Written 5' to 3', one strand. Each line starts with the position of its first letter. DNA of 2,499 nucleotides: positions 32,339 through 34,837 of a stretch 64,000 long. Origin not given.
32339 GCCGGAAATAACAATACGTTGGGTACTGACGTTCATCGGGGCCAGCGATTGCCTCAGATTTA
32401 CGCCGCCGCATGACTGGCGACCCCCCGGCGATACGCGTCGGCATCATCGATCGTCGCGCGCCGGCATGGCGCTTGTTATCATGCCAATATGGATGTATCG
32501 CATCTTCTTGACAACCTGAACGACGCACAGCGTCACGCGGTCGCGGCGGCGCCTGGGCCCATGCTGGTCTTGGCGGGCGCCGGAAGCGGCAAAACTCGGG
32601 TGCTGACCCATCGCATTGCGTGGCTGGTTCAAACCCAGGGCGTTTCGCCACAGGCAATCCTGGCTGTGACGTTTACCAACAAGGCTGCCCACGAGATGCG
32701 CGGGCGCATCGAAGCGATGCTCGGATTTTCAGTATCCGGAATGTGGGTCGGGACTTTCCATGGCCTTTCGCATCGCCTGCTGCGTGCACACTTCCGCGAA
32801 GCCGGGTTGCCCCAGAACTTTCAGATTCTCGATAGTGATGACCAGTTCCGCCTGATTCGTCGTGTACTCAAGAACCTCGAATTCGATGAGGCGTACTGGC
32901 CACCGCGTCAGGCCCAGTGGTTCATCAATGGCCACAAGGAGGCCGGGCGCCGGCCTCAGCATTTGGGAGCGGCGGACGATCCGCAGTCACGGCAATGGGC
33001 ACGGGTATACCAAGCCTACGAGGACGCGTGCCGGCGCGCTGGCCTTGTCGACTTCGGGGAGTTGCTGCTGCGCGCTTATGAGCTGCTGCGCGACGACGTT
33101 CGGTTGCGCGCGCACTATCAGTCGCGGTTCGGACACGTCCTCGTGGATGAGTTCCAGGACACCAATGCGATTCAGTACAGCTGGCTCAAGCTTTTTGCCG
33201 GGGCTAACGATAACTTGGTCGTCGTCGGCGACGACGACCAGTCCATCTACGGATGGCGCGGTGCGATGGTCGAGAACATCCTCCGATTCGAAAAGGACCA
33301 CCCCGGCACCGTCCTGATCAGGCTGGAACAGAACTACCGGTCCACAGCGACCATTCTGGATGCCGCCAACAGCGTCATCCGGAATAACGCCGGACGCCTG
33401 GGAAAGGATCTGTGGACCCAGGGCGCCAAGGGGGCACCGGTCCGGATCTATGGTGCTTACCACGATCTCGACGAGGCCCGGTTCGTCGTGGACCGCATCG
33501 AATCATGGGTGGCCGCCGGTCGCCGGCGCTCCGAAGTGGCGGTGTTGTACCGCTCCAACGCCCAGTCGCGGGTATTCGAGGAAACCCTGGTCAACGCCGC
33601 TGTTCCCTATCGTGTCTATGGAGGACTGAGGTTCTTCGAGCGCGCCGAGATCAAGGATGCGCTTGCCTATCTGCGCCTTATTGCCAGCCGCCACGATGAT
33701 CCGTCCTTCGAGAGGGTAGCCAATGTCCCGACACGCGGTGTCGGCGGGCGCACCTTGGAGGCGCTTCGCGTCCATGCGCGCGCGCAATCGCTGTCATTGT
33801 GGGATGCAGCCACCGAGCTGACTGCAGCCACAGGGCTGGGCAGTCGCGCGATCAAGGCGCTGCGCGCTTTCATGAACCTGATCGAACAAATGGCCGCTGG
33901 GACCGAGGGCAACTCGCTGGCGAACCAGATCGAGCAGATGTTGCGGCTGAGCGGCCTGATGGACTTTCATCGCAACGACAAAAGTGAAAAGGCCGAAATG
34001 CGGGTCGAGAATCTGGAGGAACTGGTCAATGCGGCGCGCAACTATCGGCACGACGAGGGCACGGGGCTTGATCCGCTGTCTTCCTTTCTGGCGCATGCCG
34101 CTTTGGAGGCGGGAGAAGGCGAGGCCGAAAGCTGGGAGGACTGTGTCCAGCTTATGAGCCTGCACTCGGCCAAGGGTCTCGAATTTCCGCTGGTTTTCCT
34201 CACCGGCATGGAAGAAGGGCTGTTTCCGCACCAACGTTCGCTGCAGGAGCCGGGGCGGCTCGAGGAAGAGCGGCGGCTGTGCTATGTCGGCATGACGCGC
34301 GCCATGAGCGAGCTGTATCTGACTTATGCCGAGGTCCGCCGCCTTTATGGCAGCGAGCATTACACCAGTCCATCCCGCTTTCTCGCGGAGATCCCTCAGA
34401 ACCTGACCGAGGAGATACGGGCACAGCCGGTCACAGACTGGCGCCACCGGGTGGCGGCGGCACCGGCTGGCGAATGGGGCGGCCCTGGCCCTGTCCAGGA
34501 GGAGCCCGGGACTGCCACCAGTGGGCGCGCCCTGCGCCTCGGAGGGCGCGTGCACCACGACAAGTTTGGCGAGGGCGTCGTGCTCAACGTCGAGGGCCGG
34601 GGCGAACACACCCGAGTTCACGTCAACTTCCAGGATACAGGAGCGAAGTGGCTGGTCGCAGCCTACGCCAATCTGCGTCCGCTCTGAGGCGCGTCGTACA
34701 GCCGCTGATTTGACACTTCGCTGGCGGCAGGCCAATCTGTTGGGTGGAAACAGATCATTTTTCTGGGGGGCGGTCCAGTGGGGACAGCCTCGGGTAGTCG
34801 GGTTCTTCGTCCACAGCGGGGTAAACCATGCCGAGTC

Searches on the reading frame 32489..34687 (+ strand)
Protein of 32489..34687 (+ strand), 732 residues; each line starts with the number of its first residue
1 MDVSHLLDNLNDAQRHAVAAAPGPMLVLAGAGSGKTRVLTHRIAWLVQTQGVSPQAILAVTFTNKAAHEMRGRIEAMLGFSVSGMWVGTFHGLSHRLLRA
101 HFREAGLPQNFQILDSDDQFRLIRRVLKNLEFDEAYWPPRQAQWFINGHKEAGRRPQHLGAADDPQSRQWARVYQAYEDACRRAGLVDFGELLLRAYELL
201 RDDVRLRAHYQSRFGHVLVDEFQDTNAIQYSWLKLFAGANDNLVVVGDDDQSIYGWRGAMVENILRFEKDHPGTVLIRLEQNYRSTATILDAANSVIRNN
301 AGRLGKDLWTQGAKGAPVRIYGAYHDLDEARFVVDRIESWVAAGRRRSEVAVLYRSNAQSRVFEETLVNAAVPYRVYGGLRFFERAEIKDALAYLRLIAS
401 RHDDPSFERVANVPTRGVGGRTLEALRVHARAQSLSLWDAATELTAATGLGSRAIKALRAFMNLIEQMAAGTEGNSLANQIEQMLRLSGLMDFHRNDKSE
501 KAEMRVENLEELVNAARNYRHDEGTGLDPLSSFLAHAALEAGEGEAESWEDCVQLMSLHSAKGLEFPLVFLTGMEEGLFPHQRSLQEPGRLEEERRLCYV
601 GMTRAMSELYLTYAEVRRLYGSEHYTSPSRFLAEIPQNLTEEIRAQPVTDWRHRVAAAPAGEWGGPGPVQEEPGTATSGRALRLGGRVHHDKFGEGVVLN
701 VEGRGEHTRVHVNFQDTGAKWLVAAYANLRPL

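Call 64: search_protein_families(library=pfam, proteins=[window:32489-34687:+], max_evalue=0.00001)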
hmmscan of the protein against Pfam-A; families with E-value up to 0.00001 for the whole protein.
window:32489-34687:+ (732 aa): 5 families
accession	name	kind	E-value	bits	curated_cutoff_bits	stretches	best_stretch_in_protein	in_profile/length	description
PF00580.27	UvrD-helicase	-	7.9e-90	301.6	23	1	10-272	1-271/271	UvrD/REP helicase N-terminal domain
PF13361.12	UvrD_C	-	1.2e-78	265.4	25.6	1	277-615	1-349/350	UvrD-like helicase C-terminal domain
PF13245.12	AAA_19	-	5.9e-23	82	25.1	1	14-255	1-132/134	AAA domain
PF21196.3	PcrA_UvrD_tudor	-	3.7e-10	39.9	23.9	1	685-727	2-44/48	PcrA/UvrD tudor domain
PF13538.12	UvrD_C_2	-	1.2e-07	31.9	27.4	1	555-611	4-51/52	UvrD-like helicase C-terminal domain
